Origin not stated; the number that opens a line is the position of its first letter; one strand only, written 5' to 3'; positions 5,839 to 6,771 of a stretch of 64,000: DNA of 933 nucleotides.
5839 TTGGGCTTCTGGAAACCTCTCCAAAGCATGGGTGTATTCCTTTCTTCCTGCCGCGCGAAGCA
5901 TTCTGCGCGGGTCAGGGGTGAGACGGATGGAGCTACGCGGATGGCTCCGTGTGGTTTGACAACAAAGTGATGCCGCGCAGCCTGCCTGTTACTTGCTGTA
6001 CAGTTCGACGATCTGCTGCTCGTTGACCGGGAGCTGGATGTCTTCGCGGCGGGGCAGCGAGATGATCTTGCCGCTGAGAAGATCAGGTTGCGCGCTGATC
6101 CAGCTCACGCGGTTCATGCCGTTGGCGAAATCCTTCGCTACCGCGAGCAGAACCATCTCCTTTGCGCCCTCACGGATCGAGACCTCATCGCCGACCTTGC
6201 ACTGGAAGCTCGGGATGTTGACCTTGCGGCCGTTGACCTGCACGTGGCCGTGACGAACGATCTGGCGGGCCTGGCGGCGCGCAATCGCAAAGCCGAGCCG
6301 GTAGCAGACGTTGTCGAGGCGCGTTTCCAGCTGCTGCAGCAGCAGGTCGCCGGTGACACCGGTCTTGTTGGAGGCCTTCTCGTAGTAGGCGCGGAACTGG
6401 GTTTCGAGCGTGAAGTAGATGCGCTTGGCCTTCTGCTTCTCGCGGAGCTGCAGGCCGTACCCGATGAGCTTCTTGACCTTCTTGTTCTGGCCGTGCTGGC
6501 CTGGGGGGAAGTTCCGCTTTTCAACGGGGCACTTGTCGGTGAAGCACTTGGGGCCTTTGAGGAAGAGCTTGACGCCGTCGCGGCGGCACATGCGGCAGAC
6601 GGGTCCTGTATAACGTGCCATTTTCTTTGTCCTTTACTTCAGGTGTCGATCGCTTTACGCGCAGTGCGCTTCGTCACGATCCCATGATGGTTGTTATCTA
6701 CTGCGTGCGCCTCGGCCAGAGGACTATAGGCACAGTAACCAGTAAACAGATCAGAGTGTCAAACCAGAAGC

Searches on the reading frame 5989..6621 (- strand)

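Call 52: search_protein_families(library=pfam, proteins=[window:5989-6621:-], max_evalue=0.00001)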
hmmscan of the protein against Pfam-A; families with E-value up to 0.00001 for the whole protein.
window:5989-6621:- (210 aa): 2 families
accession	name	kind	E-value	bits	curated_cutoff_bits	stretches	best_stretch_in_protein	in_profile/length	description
PF00163.24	Ribosomal_S4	-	2.7e-30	105.3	23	1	3-99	1-95/95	Ribosomal protein S4/S9 N-terminal domain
PF01479.30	S4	-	3.1e-21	75.3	22.8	1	101-147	2-48/48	S4 domain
